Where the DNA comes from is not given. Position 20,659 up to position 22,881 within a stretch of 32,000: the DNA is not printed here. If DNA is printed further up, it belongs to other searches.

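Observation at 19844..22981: AT-rich, self-promoted two-gene cargo cassette (182 aa + 640 aa, no recognisable domains) interrupting the island backbone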

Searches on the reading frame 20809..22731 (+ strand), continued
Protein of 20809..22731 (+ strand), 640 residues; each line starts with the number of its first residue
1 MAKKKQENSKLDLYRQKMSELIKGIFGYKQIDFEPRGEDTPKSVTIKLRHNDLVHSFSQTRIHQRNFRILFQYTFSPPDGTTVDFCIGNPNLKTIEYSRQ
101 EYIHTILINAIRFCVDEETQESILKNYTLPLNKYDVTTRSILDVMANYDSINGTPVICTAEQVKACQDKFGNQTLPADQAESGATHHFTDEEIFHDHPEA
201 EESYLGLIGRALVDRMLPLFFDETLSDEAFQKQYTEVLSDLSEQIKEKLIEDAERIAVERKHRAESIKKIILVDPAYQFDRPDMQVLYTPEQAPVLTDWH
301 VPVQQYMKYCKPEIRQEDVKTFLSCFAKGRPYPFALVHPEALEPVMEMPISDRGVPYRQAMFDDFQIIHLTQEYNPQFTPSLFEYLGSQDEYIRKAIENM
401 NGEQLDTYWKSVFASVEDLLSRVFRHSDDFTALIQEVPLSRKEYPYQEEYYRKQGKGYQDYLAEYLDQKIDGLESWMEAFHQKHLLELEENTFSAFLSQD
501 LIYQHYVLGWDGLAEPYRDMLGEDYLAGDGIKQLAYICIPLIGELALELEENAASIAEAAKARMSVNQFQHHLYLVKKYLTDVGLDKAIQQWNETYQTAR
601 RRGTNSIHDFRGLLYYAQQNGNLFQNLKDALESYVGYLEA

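Call 95: list_cluster_members(proteins=[window:20809-22728:+, window:19886-20431:-])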
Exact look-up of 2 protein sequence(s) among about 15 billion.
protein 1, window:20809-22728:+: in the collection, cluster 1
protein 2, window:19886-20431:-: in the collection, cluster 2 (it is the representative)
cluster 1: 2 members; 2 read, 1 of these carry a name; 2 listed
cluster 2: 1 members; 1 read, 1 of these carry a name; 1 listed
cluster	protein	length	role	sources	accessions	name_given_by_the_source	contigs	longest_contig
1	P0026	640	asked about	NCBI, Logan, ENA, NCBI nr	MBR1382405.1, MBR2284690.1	MAG: hypothetical protein IJ555_01130 [Ruminococcus sp.] | hypothetical protein [Ruminococcus sp.]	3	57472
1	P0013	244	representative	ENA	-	-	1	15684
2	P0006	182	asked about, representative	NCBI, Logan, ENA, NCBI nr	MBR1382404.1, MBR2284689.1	MAG: hypothetical protein IJ555_01125 [Ruminococcus sp.] | hypothetical protein [Ruminococcus sp.]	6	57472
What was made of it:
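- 20809..22731 (+): b640: a 640-aa acidic (pI 5.0), soluble protein that is largely helical in a low-confidence model. It has an N-terminal module (about 1-280) and a more conserved C-terminal module (about 284-640). Its function is unknown. NCBI names it 'hypothetical protein' MBR1382405.1 (call 95).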

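Call 97: search_protein_families(library=phrogs, alignment_id=A5, max_evalue=0.1)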
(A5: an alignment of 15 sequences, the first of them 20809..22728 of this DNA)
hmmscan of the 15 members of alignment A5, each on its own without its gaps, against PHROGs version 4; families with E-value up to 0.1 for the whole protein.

A. member 1, window:20809-22728:+ (640 aa): 1 family
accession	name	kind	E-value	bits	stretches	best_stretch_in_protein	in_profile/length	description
phrog_3816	-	other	0.07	13.7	0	200-283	46-136/203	DNA methyltransferase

B. families by the number of members that match (of 15 scanned): 5 families
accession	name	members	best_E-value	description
phrog_2699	-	1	0.0032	terminase large subunit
phrog_36796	-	1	0.01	-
phrog_28303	-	1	0.028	-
phrog_29617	-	1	0.069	-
phrog_3816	-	1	0.07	DNA methyltransferase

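Call 98: search_protein_families(library=phrogs, proteins=[L001:4974-5516:-, L002:1783-2373:-], max_evalue=0.1)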
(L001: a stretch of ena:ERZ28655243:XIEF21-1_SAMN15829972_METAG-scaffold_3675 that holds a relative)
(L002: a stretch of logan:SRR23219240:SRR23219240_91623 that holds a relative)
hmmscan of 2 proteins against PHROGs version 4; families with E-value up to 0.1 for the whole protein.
L001:4974-5516:- (181 aa): 0 families

L002:1783-2373:- (197 aa): 0 families

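Call 108: find_encoding_contigs(protein=P0004, flank=8000, max_places=3)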
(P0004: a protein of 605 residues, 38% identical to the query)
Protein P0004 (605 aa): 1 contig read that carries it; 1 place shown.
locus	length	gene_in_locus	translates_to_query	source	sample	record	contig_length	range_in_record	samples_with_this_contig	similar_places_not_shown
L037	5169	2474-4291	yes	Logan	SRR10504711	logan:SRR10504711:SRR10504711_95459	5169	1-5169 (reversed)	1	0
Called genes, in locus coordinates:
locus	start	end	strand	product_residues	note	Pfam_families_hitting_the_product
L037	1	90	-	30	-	?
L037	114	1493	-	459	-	PF19263:DUF5906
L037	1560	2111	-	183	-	-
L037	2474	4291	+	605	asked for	-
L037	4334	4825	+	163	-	PF09723:Zn_ribbon_8 (faint)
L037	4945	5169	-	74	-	?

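Call 109: find_encoding_contigs(protein=P0017, flank=8000, max_places=3)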
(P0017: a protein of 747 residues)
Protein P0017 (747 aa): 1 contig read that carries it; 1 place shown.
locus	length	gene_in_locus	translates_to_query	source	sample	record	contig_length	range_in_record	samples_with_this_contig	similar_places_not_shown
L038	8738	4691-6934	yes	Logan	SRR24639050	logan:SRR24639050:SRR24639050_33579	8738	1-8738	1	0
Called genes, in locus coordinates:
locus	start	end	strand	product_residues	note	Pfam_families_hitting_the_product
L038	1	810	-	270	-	?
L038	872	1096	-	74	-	PF12728:HTH_17 (weak)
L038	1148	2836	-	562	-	PF00270:DEAD, PF04851:ResIII, PF18766:SWI2_SNF2, PF00271:Helicase_C (weak)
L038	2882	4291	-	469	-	PF19263:DUF5906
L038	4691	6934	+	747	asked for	-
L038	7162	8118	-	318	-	PF13522:GATase_6, PF13537:GATase_7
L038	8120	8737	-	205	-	?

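Call 110: find_encoding_contigs(protein=P0025, flank=8000, max_places=3)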
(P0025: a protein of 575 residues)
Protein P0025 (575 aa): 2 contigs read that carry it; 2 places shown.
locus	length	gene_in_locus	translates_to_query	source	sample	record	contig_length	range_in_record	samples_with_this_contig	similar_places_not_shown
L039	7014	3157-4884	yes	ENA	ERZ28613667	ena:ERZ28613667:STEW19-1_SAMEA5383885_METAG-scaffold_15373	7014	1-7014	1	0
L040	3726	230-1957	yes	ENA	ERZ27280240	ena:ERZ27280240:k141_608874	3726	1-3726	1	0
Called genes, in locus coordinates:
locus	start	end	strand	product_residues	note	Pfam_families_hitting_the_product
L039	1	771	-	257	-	?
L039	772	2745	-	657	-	PF19263:DUF5906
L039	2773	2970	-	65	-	-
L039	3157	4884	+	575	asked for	-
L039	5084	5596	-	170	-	PF03432:Relaxase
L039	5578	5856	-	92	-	-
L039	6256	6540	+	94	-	PF06124:DUF960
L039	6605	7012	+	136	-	?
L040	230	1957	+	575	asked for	-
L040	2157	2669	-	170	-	PF03432:Relaxase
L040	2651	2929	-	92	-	-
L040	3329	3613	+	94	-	PF06124:DUF960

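Call 111: search_protein_families(library=pfam, proteins=[L039:775-2745:-, L039:2776-2970:-, L039:5087-5596:-, L039:5581-5856:-, L039:6256-6537:+, L037:4334-4822:+, L037:1563-2111:-, L039:1-771:-], max_evalue=0.05)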
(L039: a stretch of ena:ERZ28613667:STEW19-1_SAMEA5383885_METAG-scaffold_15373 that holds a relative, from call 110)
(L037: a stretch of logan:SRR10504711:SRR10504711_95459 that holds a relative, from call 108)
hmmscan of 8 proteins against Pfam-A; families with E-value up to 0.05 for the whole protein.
L039:775-2745:- (657 aa): 1 family
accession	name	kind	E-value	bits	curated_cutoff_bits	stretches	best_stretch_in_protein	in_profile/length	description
PF19263.5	DUF5906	-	3e-11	44.4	27.6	1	394-509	1-113/114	Family of unknown function (DUF5906)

L039:2776-2970:- (65 aa): 0 families

L039:5087-5596:- (170 aa): 1 family
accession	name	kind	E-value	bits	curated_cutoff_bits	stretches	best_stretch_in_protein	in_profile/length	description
PF03432.20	Relaxase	-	2.6e-11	44.3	24.6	1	27-142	10-119/132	MobA/VirD2-like, nuclease domain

L039:5581-5856:- (92 aa): 1 family
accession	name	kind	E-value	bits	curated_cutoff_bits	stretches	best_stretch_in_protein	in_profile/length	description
PF21983.2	NikA-like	-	1.5e-05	25.5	27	1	9-47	3-41/72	Mobilization protein NikA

L039:6256-6537:+ (94 aa): 1 family
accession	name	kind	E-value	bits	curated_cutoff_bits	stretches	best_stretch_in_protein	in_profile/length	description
PF06124.16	DUF960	-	5.8e-27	94.5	25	1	5-93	1-94/94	Staphylococcal protein of unknown function (DUF960)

L037:4334-4822:+ (163 aa): 9 families
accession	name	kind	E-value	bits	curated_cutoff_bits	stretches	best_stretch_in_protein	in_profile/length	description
PF09723.15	Zn_ribbon_8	-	3.6e-06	27.3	34.4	1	125-153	6-35/41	Zinc ribbon domain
PF15777.11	Anti-TRAP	-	0.0031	17.9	32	1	125-151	11-37/59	Tryptophan RNA-binding attenuator protein inhibitory protein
PF07282.18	Cas12f1-like_TNB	-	0.0042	17.6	26.3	0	125-154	10-38/60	Cas12f1-like, TNB domain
PF08271.17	Zn_Ribbon_TF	-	0.0058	16.6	29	0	54-72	9-27/43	TFIIB zinc-binding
PF01155.25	HypA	-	0.0064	16.9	28.9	1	125-155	71-97/112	Hydrogenase/urease nickel incorporation, metallochaperone, hypA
PF10122.14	Zn_ribbon_Com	-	0.0091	15.9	22.9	1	126-155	6-35/52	Mu-like prophage protein Com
PF12773.13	DZR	-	0.023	15.3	27.3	1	123-157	11-37/45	Double zinc ribbon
PF18547.6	HalOD2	-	0.036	14.4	27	0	117-139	24-46/52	Halobacterial output domain 2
PF07295.17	DUF1451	-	0.039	14.6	26.1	0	126-153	115-140/146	Zinc-ribbon containing domain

L037:1563-2111:- (183 aa): 0 families

L039:1-771:- (257 aa): 11 families
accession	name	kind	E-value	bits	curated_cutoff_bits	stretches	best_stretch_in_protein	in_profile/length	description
PF13401.12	AAA_22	-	3.2e-10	40.9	27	1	105-226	6-114/130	AAA domain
PF04851.21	ResIII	-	5.7e-09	36.5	22.5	1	105-234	24-162/164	Type III restriction enzyme, res subunit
PF00270.35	DEAD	-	2.4e-08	34.3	26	1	95-235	5-161/167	DEAD/DEAH box helicase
PF02456.21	Adeno_IVa2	-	0.00015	21.1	21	1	108-140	91-126/370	Adenovirus IVa2 protein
PF12775.13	AAA_7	-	0.0017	18.3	25.8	1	101-137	30-66/181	P-loop containing dynein motor region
PF01637.24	ATPase_2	-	0.0025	18.1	33.2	1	105-227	21-148/225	ATPase domain predominantly from Archaea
PF05621.17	TniB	-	0.003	17.4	22.4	1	102-171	34-112/189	Bacterial TniB protein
PF13173.12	AAA_14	-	0.0036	17.7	27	1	106-201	4-74/129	AAA domain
PF25201.1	nSTAND6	-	0.0065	16.9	27.7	1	96-161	10-77/148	Novel STAND NTPase 6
PF00005.33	ABC_tran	-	0.04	14.9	25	0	100-161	7-67/137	ABC transporter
PF13191.12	AAA_16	-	0.05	14.5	32.6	0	104-199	22-142/167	AAA ATPase domain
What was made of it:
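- On PICI/SaPI-type phage satellite: A distant relative instead carries a MobA/VirD2 relaxase with a NikA-like protein (calls 110, 111), which suggests mobilisation by conjugation.
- In L039 the gene on the far side is a MobA/VirD2 relaxase with a NikA-like protein (calls 110, 111).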
